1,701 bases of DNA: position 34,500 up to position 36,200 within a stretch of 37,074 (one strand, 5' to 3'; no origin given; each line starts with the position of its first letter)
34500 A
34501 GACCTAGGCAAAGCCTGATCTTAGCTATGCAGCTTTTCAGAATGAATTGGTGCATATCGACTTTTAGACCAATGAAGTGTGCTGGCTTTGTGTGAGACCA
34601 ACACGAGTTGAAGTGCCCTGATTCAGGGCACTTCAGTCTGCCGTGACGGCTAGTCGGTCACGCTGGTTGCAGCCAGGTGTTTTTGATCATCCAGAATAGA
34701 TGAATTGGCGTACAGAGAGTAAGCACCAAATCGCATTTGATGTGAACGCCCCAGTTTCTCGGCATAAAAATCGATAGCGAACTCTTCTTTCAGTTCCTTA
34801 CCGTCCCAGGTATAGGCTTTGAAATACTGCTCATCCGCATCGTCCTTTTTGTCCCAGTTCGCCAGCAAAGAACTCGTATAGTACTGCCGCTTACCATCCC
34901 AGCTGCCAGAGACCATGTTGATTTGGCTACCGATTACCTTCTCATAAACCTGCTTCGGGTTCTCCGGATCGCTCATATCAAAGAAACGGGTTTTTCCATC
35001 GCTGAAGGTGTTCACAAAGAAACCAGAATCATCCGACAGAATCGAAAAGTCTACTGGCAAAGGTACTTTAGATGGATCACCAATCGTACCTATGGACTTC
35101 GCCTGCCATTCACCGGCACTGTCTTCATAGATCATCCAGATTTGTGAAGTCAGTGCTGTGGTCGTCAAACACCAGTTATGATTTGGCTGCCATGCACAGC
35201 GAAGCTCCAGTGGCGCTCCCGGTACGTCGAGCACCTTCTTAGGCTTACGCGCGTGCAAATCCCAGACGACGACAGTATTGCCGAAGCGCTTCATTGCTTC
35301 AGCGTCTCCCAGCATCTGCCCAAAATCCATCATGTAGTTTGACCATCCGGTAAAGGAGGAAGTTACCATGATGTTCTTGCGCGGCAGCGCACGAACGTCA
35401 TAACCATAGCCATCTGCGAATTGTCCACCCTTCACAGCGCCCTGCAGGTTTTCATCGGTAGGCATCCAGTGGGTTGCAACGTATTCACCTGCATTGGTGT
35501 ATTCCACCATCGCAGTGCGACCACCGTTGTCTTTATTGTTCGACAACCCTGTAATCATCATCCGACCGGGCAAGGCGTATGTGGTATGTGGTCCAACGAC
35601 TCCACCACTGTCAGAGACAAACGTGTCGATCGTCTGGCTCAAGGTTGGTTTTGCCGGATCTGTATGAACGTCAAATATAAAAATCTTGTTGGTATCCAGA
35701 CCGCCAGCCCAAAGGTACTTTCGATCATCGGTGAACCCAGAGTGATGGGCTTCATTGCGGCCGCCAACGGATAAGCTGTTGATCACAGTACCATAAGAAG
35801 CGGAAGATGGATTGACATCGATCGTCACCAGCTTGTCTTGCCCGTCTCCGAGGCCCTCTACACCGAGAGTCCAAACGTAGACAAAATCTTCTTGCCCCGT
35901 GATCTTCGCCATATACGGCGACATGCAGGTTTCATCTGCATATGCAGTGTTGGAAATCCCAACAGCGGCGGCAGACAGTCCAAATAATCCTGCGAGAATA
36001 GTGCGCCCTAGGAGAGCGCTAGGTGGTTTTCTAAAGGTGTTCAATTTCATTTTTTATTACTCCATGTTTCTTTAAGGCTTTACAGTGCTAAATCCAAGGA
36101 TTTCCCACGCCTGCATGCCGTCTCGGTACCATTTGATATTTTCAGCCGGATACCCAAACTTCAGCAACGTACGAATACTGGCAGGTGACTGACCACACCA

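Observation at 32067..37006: Periplasmic methanethiol-oxidase-type operon: small acidic protein, rhodanese, SBP56 (MtoX-like), SCO1-MauG fusion, SCO1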

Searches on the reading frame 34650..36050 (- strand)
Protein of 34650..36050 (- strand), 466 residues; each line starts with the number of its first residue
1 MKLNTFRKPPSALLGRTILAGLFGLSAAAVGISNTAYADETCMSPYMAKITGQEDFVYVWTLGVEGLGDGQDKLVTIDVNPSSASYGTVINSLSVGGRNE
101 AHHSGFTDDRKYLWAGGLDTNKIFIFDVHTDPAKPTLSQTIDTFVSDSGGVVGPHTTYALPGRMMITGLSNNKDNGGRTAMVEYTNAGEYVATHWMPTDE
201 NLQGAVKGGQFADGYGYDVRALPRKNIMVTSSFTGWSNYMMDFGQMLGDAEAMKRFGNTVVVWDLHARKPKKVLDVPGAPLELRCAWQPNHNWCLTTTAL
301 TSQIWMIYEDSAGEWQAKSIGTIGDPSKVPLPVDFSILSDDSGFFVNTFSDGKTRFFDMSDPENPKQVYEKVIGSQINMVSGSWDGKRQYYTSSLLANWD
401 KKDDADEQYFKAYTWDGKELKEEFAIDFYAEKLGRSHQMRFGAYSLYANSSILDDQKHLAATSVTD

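Call 3: search_protein_families(library=pfam, proteins=[window:34650-36050:-], max_evalue=0.01)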
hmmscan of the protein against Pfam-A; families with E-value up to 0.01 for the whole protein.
window:34650-36050:- (466 aa): 1 family
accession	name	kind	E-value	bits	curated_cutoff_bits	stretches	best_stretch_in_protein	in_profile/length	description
PF05694.17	SBP56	-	1.8e-44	152.7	34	1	39-441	4-442/453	56kDa selenium binding protein (SBP56)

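Call 4: search_protein_families(library=ncbifam, proteins=[window:34650-36050:-], max_evalue=0.01)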
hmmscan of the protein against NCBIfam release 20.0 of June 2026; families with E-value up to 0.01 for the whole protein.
window:34650-36050:- (466 aa): 1 family
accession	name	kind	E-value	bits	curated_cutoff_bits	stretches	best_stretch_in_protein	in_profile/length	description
NF052453.1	MthilOxMtoX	equivalog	4.1e-232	769.9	650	1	36-448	1-407/408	methanethiol oxidase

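Call 9: find_encoding_contigs(protein=window:34650-36050:-, flank=10000, max_places=6)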
Protein window:34650-36050:- (466 aa): 1 contig read that carries it; 1 place shown.
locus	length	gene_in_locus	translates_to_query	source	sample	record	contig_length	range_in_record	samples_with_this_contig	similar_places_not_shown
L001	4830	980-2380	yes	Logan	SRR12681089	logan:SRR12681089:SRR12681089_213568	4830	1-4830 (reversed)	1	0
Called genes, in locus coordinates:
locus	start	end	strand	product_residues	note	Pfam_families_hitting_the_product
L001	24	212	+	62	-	-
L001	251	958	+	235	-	PF00581:Rhodanese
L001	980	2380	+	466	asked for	PF05694:SBP56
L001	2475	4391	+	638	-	PF02630:SCO1-SenC, PF03150:CCP_MauG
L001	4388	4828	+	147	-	?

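Call 10: find_related_loci(query=window:34650-36050:-, collection=genome_contigs, flank=8000)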
Query window:34650-36050:- (466 aa) in genome_contigs; peptide patterns used: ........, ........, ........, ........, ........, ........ (x = any residue, [..] = any of these).
599 stretches matched a pattern (row limit reached: there are more); 558 encode a relative of the query (tblastn E <= 1e-3); the best 80 are kept; 80 distinct loci.
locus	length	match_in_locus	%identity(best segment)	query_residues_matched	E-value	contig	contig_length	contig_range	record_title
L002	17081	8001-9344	81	16-462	0e+0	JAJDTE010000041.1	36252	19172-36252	MAG: Gammaproteobacteria bacterium isolate jk18x11bins.53 k141_359244, whole genome shotgun sequence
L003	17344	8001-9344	81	16-462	0e+0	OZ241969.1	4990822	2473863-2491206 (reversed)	MAG: Candidatus Poriferihabitaceae bacterium isolate d30718d0-db98-4e6b-9c52-98a42f8724a6 genome assembly, chromosome: 1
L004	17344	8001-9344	81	16-462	0e+0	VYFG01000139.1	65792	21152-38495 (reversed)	MAG: Gammaproteobacteria bacterium isolate SB0677_bin_2 NODE_163_length_65792_cov_22.104355, whole genome shotgun sequen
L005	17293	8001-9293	83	18-448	0e+0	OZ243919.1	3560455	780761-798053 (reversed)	MAG: Candidatus Poriferihabitaceae bacterium isolate 75f4b4a7-f1bb-4b7d-85a7-18f67abaf53b genome assembly, chromosome: 1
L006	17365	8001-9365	79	2-461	0e+0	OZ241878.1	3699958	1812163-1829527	MAG: Candidatus Poriferihabitaceae bacterium isolate fe0ff86d-c84e-4c9a-b224-d791de8b10c1 genome assembly, chromosome: 1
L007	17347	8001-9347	79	16-466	0e+0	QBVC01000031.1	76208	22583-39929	MAG: gamma proteobacterium symbiont of Ctena orbiculata isolate LUC_16_021_0_D _25, whole genome shotgun sequence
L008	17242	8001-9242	85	38-451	0e+0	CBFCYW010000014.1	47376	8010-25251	MAG TPA_asm: uncultured Chromatiales bacterium isolate SRR6194934_maxbin2_6 genome assembly, contig: ERZ781394.120, whol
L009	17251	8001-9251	83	32-448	0e+0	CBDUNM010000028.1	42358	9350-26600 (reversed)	MAG TPA_asm: uncultured Chromatiales bacterium isolate SRR22808130_binner13_Refined_37 genome assembly, contig: ERZ25043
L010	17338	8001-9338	79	14-458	0e+0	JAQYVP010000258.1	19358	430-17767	MAG: Chromatiales bacterium isolate SG_15_bin39 SG15_bin39_k141_2690865, whole genome shotgun sequence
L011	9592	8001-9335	78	6-450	0e+0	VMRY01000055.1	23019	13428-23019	MAG: Sedimenticola thiotaurini isolate BK-3 k141_208, whole genome shotgun sequence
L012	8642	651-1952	78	24-456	0e+0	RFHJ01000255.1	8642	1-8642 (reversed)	MAG: Gammaproteobacteria bacterium isolate J047 k99_1110866, whole genome shotgun sequence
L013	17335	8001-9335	76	6-450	0e+0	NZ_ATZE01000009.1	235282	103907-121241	Sedimenticola selenatireducens DSM 17993 A3GODRAFT_scaffold_7.8_C, whole genome shotgun sequence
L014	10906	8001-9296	78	22-457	0e+0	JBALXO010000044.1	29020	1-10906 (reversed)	MAG: Cocleimonas sp. isolate 9NakV-07 NODE_591_length_29020_cov_13.527395, whole genome shotgun sequence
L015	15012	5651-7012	75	1-460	0e+0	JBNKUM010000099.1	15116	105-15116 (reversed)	MAG: Gammaproteobacteria bacterium isolate A1A2.bin.44.orig k141_2484034, whole genome shotgun sequence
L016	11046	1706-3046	76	1-450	0e+0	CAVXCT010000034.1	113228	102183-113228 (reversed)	MAG: uncultured Gammaproteobacteria bacterium isolate MFD03551.bin.1.110 genome assembly, contig: contig_49658, whole ge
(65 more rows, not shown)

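Call 28: search_solved_structures(query=window:34650-36050:-, max_evalue=0.001, show_alignments=1)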
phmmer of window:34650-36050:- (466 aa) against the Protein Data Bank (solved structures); distinct sequences matched with E-value up to 0.001: 1.
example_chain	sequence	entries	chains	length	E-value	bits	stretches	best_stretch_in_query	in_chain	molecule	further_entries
2ece_A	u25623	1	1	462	2.6e-16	62.8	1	43-443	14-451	462aa long hypothetical selenium-binding protein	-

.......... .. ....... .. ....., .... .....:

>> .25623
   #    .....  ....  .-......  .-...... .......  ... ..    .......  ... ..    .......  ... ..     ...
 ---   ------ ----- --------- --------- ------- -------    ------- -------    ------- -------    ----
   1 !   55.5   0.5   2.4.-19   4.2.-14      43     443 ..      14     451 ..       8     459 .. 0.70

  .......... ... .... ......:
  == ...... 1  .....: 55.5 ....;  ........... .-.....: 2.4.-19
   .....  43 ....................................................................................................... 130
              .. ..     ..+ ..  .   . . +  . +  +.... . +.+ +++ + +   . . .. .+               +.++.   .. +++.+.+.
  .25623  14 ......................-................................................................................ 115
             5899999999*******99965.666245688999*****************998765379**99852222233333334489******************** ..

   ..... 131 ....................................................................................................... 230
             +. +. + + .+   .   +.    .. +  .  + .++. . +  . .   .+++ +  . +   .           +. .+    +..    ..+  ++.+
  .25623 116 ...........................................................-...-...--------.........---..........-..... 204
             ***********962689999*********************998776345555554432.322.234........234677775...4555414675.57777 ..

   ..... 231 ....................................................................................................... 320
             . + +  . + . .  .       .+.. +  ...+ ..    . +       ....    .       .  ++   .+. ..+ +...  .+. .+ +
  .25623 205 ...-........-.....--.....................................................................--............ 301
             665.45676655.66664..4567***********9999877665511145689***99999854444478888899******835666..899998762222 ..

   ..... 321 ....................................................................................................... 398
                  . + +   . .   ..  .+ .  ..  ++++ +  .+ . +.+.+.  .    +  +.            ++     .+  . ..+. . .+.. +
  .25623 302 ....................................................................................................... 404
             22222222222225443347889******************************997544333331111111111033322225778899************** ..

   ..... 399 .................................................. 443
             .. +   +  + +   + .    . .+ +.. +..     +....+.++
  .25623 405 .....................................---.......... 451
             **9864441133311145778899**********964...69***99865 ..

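Call 29: search_dna_similar(query=window:34650-36050:-, collection=plasmids, mode=protein, max_rows=40)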
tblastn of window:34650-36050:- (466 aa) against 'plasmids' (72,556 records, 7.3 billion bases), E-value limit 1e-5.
Records with a match: 67; places in all: 67; records where one place covers at least 80% of the query: 39.
Best place of each record, by identity: 60-80% 4; <60% 63.
By first word of the organism name: Sinorhizobium 12; Azospirillum 6; Phaeobacter 6; Rhizobium 6; Ensifer 6; Skermanella 3; Microvirga 2; Natrinema 2; Cupriavidus 2; Caballeronia 2; and 17 more.
By predicted mobility (MOB-suite, as given by PLSDB): non-mobilizable 47; conjugative 13; mobilizable 7.
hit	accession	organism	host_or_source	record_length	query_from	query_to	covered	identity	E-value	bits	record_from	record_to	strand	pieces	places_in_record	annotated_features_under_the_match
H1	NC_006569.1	Ruegeria pomeroyi DSS-3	-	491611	36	442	87%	71.3%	0e+0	626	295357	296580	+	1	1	mtoX: methanethiol oxidase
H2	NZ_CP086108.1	Skermanella mucosa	single cell,crude oil contaminated ...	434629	20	449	92%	65.6%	0e+0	602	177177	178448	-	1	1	selenium-binding protein SBP56-related protein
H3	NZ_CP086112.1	Skermanella rosea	single cell,hydrocarbon-contaminated ...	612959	39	449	88%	66.4%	0e+0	593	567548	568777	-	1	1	selenium-binding protein SBP56-related protein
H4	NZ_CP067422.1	Skermanella sp. TT6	Homo sapiens,single cell,skin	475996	39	449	88%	65.7%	0e+0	589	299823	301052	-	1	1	selenium-binding protein SBP56-related protein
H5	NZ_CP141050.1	Microvirga lotononidis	-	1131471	1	449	96%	58.8%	4e-175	551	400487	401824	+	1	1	none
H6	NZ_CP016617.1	Microvirga ossetica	Vicia alpestris,cell culture,nodules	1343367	16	449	93%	59.9%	1e-176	556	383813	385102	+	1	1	none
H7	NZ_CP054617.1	Azospirillum oryzae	cell culture,soil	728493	13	441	92%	25.9%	4e-22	107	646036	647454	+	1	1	selenium-binding family protein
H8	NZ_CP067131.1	Paracoccus seriniphilus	cell culture,washing water of Bugula ...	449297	44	441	85%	27.7%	9e-28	124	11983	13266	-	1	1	selenium-binding family protein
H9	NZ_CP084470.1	Natrinema salinisoli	cell culture,saline soil sediment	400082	24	441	90%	25.6%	2e-25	117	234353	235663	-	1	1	selenium-binding family protein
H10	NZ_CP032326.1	Azospirillum argentinense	soil sample,Agricultural field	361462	44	441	85%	26.8%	2e-22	108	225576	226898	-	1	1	selenium-binding protein SBP56-related protein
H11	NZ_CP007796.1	Azospirillum argentinense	Triticum aestivum L.,Root,wheat ...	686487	44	441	85%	26.8%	2e-22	108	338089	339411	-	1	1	selenium-binding family protein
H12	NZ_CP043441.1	Cupriavidus campinensis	cell culture,soil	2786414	44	441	85%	26.7%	2e-18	96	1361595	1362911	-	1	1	none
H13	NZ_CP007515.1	Rubrobacter radiotolerans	-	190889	33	441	88%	25.9%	1e-22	108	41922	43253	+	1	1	selenium-binding family protein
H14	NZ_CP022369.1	Azospirillum sp. TSH58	single cell,paddy soils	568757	44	441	85%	26.1%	8e-21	103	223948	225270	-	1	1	selenium-binding protein SBP56-related protein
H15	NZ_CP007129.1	Gemmatirosa kalamazoonensis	-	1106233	44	441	85%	26.0%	4e-22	107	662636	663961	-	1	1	record has no annotation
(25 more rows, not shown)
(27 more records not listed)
